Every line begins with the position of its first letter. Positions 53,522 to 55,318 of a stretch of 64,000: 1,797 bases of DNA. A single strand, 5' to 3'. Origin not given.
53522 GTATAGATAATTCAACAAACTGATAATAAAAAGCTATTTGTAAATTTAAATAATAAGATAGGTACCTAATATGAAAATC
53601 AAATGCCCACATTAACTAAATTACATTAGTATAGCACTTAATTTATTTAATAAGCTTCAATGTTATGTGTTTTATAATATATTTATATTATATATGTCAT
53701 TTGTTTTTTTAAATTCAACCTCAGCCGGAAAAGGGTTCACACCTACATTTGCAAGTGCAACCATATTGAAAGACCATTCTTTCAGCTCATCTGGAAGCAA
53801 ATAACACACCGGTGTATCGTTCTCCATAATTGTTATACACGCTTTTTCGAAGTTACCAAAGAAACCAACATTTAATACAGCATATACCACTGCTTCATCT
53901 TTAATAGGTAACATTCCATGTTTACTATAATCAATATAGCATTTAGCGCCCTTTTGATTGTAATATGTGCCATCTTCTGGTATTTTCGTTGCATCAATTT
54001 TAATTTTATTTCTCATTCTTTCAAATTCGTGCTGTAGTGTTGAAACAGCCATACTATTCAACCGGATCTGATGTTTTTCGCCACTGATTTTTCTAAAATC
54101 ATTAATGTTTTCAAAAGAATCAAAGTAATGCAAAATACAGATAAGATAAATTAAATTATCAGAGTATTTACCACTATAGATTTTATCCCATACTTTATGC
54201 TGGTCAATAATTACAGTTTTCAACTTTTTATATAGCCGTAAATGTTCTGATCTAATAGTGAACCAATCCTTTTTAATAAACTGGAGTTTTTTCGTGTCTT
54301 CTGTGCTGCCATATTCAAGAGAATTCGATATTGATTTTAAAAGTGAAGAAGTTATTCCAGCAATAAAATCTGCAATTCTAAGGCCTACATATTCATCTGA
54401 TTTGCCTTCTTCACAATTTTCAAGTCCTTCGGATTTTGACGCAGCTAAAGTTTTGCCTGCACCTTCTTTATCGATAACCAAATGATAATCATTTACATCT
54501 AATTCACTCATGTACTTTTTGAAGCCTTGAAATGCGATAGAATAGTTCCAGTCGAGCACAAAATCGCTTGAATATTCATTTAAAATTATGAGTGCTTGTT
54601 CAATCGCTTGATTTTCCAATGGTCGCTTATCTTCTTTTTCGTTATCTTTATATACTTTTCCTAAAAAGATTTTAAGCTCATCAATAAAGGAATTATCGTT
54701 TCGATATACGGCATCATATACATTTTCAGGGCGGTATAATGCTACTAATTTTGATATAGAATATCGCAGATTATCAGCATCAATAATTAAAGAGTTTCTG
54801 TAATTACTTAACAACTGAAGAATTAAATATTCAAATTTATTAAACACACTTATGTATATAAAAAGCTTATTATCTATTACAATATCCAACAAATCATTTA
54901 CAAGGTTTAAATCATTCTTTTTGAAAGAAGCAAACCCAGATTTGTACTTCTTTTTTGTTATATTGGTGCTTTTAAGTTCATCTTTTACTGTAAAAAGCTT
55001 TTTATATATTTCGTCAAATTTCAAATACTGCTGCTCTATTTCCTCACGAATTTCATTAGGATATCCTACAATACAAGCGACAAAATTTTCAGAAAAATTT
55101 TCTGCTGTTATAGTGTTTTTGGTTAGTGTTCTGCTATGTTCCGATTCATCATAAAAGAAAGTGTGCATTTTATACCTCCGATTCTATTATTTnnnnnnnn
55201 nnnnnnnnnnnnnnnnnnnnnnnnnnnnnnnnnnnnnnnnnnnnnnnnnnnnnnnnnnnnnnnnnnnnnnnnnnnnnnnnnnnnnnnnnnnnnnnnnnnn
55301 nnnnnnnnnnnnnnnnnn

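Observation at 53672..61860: WYL regulator + SF2 helicase-nuclease + 678-aa partner + DUF3800: a DdmDE-like core with two extra components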

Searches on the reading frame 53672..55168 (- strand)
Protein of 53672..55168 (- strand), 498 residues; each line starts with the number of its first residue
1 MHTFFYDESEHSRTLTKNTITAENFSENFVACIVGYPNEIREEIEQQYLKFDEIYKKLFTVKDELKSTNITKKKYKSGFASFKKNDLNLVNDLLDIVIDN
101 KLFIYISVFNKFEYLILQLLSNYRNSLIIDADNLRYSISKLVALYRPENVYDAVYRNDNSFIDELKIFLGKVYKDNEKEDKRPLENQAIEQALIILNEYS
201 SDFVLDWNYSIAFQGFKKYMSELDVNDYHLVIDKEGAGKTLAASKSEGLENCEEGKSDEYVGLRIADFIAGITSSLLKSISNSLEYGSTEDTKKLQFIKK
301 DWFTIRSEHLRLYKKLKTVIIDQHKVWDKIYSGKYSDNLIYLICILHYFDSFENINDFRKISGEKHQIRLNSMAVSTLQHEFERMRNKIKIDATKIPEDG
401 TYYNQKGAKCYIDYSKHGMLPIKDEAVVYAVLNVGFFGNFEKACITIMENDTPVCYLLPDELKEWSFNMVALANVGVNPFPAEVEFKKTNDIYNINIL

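Call 3: search_protein_families(library=padloc, proteins=[window:53672-55168:-], max_evalue=0.01)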
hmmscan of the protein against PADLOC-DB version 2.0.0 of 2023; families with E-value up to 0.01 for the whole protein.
window:53672-55168:- (498 aa): 0 families

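Call 4: search_protein_families(library=pfam, proteins=[window:53672-55168:-], max_evalue=0.01)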
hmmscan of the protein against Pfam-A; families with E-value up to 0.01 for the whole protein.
window:53672-55168:- (498 aa): 1 family
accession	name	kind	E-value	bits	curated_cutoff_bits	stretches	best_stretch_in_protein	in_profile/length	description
PF12686.12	DUF3800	-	3.7e-05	24.9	21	1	4-272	2-145/149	Protein of unknown function (DUF3800)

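Call 7: search_protein_families(library=ncbifam, proteins=[window:53672-55168:-], max_evalue=0.1)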
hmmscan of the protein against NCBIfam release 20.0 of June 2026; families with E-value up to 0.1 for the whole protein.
window:53672-55168:- (498 aa): 0 families

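Call 27: find_homologous_proteins(query=window:53672-55168:-, max_evalue=0.001)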
Query window:53672-55168:- (498 aa): 35 proteins with E <= 0.001 among 8000 candidates.
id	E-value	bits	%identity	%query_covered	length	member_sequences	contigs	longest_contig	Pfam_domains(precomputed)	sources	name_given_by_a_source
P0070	0.0e+0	1063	95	100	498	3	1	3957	PF12686.13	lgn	-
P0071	2.0e-208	711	63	99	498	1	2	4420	-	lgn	-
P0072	4.4e-196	670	61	97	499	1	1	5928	-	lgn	-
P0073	3.3e-195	667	60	99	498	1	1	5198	-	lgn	-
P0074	7.2e-193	660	61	97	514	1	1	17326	-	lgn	-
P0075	1.1e-192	659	60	97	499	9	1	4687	-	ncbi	-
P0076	3.2e-192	657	60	97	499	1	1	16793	-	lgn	-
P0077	6.9e-192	656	60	97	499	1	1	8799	-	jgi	jgi:hypothetical protein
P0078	2.1e-188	645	59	98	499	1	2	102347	-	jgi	jgi:hypothetical protein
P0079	3.5e-186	637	59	97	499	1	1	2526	-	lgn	-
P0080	7.1e-180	617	56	98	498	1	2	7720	-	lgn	-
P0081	4.5e-176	604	54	99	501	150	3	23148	-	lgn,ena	-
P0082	7.9e-170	584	52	97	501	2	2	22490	-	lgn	-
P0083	2.0e-165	569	56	98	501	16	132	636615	-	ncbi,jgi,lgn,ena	-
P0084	7.0e-164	564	55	98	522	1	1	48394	-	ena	-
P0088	2.1e-137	477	46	100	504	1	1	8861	PF12686.13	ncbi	-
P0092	1.4e-131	457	45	100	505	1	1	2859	PF12686.13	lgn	-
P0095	1.7e-128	447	44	100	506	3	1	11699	PF12686.13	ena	-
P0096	6.0e-128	445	44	100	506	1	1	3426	PF12686.13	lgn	-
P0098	1.1e-124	435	45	97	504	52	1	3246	PF12686.13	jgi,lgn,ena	-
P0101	2.2e-116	407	42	100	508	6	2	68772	PF12686.13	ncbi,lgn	-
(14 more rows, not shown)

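Call 28: find_encoding_contigs(protein=P0083, flank=7000, max_places=4)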
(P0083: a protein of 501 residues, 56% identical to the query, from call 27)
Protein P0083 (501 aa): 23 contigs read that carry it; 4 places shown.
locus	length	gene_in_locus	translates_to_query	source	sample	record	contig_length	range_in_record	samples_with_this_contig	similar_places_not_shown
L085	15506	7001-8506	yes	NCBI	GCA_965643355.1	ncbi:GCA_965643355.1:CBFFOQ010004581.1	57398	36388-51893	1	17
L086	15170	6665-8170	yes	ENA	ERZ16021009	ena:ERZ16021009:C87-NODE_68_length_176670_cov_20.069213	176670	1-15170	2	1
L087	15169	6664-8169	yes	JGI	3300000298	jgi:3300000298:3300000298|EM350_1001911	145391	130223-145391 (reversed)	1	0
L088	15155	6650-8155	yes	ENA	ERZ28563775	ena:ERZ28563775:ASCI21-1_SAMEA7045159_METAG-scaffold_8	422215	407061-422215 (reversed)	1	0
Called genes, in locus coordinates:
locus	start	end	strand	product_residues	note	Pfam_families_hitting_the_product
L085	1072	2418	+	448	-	PF04326:SLFN_AlbA_2, PF13749:HATPase_c_4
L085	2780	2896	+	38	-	-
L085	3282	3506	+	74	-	PF02463:SMC_N, PF11398:DUF2813, PF13175:AAA_15, PF13555:AAA_29 (weak), PF13476:AAA_23, PF13304:AAA_21 (weak)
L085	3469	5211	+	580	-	PF13175:AAA_15, PF13304:AAA_21, PF20469:OLD-like_TOPRIM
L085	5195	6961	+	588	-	PF00580:UvrD-helicase, PF13245:AAA_19, PF01443:Viral_helicase1 (faint), PF13361:UvrD_C (weak)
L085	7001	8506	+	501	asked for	-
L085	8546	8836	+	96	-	PF12102:MrcB_N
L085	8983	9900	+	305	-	PF04326:SLFN_AlbA_2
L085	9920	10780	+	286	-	PF02086:MethyltransfD12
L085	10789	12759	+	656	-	PF01935:DUF87 (weak)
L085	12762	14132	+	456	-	-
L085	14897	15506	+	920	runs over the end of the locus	PF13091:PLDc_2, PF00270:DEAD, PF04851:ResIII, PF00271:Helicase_C, PF26350:DUF8090, PF11907:DUF3427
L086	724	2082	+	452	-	-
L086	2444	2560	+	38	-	-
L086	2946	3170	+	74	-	PF02463:SMC_N, PF11398:DUF2813, PF13175:AAA_15, PF13555:AAA_29 (weak), PF13476:AAA_23, PF13304:AAA_21 (weak)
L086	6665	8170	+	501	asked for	-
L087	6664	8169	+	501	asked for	-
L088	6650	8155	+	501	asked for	-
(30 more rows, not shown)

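Call 29: find_encoding_contigs(protein=P0078, flank=7000, max_places=2)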
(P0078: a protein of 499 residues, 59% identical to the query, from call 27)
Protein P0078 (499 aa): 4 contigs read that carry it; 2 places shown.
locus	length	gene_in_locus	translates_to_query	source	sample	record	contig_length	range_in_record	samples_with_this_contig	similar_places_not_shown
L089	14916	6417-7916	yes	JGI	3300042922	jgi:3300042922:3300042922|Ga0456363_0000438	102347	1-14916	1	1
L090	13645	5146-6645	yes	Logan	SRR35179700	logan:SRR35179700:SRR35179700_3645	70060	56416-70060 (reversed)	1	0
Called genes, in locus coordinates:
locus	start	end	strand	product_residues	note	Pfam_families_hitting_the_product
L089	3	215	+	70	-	?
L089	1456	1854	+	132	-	-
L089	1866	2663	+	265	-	PF18555:MobL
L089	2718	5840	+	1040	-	-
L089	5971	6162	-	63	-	-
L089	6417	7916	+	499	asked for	-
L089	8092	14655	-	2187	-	PF07669:Eco57I (weak), PF28553:WH_1, PF28554:DUF8437, PF00176:SNF2-rel_dom (faint), PF04851:ResIII, PF28555:Helicase_dom, PF00271:Helicase_C (faint)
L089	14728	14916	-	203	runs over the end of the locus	-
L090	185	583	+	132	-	-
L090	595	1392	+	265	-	PF18555:MobL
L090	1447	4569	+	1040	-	PF23310:TPR_27 (faint), PF08238:Sel1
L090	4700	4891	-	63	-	-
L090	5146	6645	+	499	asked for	-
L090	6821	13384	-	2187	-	PF07669:Eco57I (weak), PF28553:WH_1, PF28554:DUF8437, PF00176:SNF2-rel_dom (faint), PF04851:ResIII, PF28555:Helicase_dom, PF00271:Helicase_C (faint)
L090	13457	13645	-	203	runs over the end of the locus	-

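Call 30: find_encoding_contigs(protein=P0074, flank=7000, max_places=2)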
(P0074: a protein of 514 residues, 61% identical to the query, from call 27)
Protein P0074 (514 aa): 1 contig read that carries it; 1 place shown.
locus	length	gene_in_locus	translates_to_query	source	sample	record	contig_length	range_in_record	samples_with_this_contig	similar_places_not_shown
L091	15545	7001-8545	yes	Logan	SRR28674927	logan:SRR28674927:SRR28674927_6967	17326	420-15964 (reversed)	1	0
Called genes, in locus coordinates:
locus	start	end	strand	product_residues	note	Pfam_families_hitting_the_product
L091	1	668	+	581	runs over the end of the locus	PF02743:dCache_1, PF00672:HAMP, PF06580:His_kinase, PF02518:HATPase_c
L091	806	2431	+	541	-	PF00072:Response_reg, PF24898:GGDEF_GdpP (faint), PF00165:HTH_AraC (weak), PF12833:HTH_18, PF00165:HTH_AraC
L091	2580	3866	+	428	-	PF01547:SBP_bac_1, PF13416:SBP_bac_8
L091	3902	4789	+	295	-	PF00528:BPD_transp_1 (weak)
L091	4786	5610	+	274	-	PF00528:BPD_transp_1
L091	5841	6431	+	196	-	PF01522:Polysacc_deac_1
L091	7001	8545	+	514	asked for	-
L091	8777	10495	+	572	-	-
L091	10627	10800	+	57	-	-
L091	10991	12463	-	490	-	PF00239:Resolvase, PF07508:Recombinase, PF13408:Zn_ribbon_recom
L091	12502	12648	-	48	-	-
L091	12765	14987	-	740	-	-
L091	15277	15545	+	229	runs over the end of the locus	?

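Call 31: find_encoding_contigs(protein=P0070, flank=4000, max_places=2)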
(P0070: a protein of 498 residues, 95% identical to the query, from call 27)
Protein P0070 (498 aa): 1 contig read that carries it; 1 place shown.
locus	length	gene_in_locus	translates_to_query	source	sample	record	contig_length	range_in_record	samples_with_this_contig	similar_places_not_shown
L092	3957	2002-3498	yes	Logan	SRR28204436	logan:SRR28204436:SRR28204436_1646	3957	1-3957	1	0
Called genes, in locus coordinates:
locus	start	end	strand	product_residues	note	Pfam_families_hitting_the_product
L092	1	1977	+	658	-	?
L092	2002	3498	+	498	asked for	PF12686:DUF3800 (weak)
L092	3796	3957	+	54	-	?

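Call 45: find_related_loci(query=A4, collection=metagenome_contigs, flank=8000)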
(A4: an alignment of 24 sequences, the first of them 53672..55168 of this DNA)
Query A4 (498 aa) in metagenome_contigs; peptide patterns used: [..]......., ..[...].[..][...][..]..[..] (x = any residue, [..] = any of these).
600 stretches matched a pattern (row limit reached: there are more); 401 encode a relative of the query (tblastn E <= 1e-3); the best 80 are kept; 80 distinct loci.
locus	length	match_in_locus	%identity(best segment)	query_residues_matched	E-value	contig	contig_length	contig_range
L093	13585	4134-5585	55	4-486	8e-176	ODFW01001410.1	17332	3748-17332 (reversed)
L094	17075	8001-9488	54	4-498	3e-175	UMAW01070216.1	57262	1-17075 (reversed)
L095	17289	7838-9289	55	4-486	7e-175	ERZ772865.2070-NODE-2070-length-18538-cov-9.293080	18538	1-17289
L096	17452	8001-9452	55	4-486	8e-174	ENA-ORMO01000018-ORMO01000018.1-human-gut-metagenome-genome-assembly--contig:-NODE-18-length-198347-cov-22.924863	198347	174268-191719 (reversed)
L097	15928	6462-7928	56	1-486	3e-173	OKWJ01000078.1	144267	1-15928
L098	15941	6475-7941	55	1-486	6e-173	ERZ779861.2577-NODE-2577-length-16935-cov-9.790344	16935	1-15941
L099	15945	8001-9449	53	4-486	1e-164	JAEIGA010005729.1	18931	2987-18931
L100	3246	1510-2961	45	2-486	8e-138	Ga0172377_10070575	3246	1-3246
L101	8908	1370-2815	46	2-488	2e-126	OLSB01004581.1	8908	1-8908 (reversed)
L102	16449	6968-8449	41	2-490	2e-124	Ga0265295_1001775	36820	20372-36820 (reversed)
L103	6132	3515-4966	43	2-486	7e-120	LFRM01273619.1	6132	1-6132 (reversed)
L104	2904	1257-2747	41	2-498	1e-122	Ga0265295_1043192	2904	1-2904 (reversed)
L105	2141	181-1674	39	2-498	1e-119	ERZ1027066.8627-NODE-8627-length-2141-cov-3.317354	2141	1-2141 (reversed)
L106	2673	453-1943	38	4-498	1e-115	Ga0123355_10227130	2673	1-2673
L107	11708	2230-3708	39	4-498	5e-111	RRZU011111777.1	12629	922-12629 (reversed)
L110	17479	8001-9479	39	4-498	2e-109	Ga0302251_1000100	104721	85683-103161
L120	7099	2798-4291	38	2-498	2e-107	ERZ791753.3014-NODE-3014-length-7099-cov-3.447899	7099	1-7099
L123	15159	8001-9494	39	2-498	4e-107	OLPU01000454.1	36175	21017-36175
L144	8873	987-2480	37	2-498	2e-104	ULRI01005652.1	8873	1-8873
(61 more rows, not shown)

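Call 50: search_protein_families(library=pfam, proteins=[L110:6743-7954:+, L110:9516-12530:+, L085:5195-6961:+, L093:5694-7619:+, L120:4404-5102:-, L094:6147-7460:+, L123:1085-7816:+, L144:2496-2942:+, L123:9644-10114:+, L120:1205-2689:-], max_evalue=0.001)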
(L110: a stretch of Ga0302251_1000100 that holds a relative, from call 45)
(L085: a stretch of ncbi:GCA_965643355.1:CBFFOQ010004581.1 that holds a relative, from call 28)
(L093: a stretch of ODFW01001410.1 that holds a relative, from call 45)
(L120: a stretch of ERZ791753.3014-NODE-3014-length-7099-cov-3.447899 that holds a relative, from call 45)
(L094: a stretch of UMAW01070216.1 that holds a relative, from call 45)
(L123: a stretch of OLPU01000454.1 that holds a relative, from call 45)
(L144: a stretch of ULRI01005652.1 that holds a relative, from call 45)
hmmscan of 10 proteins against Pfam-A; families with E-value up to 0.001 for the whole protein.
L110:6743-7954:+ (403 aa): 1 family
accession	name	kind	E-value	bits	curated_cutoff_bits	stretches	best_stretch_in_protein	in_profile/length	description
PF01420.25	Methylase_S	-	2.3e-24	87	22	2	10-190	2-168/168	Type I restriction modification DNA specificity domain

L110:9516-12530:+ (1004 aa): 5 families
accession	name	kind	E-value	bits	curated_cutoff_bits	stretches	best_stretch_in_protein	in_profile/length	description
PF11867.13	T1RH-like_C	-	2.1e-88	297.3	26.8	1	685-1001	11-327/329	Type I restriction enzyme HindI endonuclease subunit-like, C-terminal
PF18766.7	SWI2_SNF2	-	4.3e-73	246.1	26.7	1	255-488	1-214/221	SWI2/SNF2 ATPase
PF04313.20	HSDR_N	-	1.9e-37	129.5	25.1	1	3-201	2-197/198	Type I restriction enzyme R protein N terminus (HSDR_N)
PF04851.21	ResIII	-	1.7e-21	77.3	22.5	1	256-427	8-163/164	Type III restriction enzyme, res subunit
PF22679.2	T1R_D3-like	-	8.8e-21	75.4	27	1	570-657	67-156/158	Type I restriction enzyme subunit R domain 3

L085:5195-6961:+ (588 aa): 6 families
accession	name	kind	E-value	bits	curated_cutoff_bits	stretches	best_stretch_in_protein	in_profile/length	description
PF00580.27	UvrD-helicase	-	1.5e-33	117.1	23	1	12-266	1-268/271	UvrD/REP helicase N-terminal domain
PF13245.12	AAA_19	-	6.5e-11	43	25.1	1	22-252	10-132/134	AAA domain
PF13361.12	UvrD_C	-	2e-10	41.1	25.6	1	505-567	288-349/350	UvrD-like helicase C-terminal domain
PF01443.25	Viral_helicase1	-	1.5e-08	35.1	21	0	467-563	143-226/228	Viral superfamily 1 RNA helicase core domain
PF13604.12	AAA_30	-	4.6e-05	23.7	27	0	208-248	87-127/191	AAA domain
PF13401.12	AAA_22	-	7.4e-05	23.5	27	0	202-246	74-124/130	AAA domain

L093:5694-7619:+ (641 aa): 7 families
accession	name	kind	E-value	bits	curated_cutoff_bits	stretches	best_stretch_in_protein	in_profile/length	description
PF13175.12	AAA_15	-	1.6e-30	107.4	32.1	1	1-335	1-374/374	AAA ATPase domain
PF13304.12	AAA_21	-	5.6e-20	73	27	1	26-334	1-302/304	AAA domain, putative AbiEii toxin, Type IV TA system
PF11398.14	DUF2813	-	2.2e-12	47.5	21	1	1-87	1-87/372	Protein of unknown function (DUF2813)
PF20469.4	OLD-like_TOPRIM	-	3e-12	47.3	23.2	1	383-467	1-67/67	Overcoming lysogenization defect protein-like, TOPRIM domain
PF02463.25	SMC_N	-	4.5e-11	43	40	1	2-353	1-218/220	RecF/RecN/SMC N terminal domain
PF13476.12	AAA_23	-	5.9e-09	37.3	27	1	6-214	2-199/201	AAA domain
PF13555.12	AAA_29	-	2.3e-05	24.5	27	1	18-49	15-47/61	P-loop containing region of AAA domain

L120:4404-5102:- (232 aa): 0 families

L094:6147-7460:+ (437 aa): 0 families

L123:1085-7816:+ (2243 aa): 5 families
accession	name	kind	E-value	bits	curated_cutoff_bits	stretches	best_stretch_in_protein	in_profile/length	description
PF17802.7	SpaA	-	5.9e-170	552.4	23.1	14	1460-1553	3-85/91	Prealbumin-like fold domain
PF11974.14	bMG3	-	1.4e-13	51.1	34.9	0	2084-2119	23-58/103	Bacterial alpha-2-macroglobulin MG3 domain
PF17210.9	SdrD_B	-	4.8e-13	49.7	29.7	0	1384-1431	31-77/112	SdrD B-like domain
PF20610.3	TED_2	-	6.3e-12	46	27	1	399-526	17-130/131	Thioester domain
PF13620.12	CarboxypepD_reg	-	8.5e-08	32.9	32.3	0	795-825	23-53/82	Carboxypeptidase regulatory-like domain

L144:2496-2942:+ (148 aa): 1 family
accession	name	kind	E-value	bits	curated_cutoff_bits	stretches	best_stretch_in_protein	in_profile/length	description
PF18736.6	pEK499_p136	-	1.9e-19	70.3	26.6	1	4-142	3-148/152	HEPN pEK499 p136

L123:9644-10114:+ (156 aa): 3 families
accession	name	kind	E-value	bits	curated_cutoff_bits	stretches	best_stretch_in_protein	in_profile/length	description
PF01381.28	HTH_3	-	1.6e-10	41.3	23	1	7-62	1-52/55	Helix-turn-helix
PF12844.13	HTH_19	-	1.8e-10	41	30.2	1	4-61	1-54/64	Helix-turn-helix domain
PF13560.12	HTH_31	-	1.1e-07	32.5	27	1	4-62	3-58/64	Helix-turn-helix domain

L120:1205-2689:- (494 aa): 3 families
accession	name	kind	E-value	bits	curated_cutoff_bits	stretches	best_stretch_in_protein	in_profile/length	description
PF13155.12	Toprim_2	-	4.2e-21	75.6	22.1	1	230-321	1-88/88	Toprim-like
PF13154.11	DUF3991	-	1.7e-20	73.7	24.5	1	150-224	1-72/74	Protein of unknown function (DUF3991)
PF13362.12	Toprim_3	-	1.4e-05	25.8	27.2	1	229-324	2-92/95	Toprim domain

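Call 54: predict_structure(alignment_id=A4)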
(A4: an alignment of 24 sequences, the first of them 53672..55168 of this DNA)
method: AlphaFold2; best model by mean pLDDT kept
length: 498 residues; sequences in the alignment: 24
mean_pLDDT: 89.5   pTM: 0.84
mean pLDDT of the five models: 89.5, 88.3, 87.6, 86.3, 86.1
residues with pLDDT >= 90: 305; 70-90: 170; 50-70: 23; < 50: 0
segments of 3 or more residues with pLDDT < 50: none
pLDDT, mean of each block of 10 residues (from residue 1): 91 62 75 96 96 93 85 92 96 98 95 88 75 90 90 85 94 86 85 86 78 91 91 86 91 93 96 94 87 87 97 98 89 92 98 97 94 93 79 73 89 93 93 90 95 96 93 81 93 90
secondary structure, 60 per line:
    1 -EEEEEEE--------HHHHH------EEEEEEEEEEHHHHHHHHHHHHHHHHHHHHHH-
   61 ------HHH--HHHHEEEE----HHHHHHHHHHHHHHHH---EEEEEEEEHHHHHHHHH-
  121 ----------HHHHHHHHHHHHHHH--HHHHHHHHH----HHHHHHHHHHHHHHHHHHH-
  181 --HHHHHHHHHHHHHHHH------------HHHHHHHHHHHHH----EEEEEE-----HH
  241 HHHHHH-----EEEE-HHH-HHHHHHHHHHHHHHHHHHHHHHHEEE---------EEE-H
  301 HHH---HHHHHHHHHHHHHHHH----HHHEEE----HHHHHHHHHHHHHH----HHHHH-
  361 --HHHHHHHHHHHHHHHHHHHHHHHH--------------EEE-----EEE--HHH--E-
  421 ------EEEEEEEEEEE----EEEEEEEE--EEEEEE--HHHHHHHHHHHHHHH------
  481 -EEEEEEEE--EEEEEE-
elements in order: E2-8 H17-21 E28-37 H38-59 H72-75 E76-79 H84-99 E103-110 H111-119 H131-145 H148-156 H161-179 H183-198 H211-223 E228-233 H239-246 E252-255 H261-283 E284-286 E296-298 H300-303 H307-322 E330-332 H337-350 H355-359 H363-386 E401-403 E409-411 E427-437 E442-449 E452-457 H460-474 E482-489 E492-497
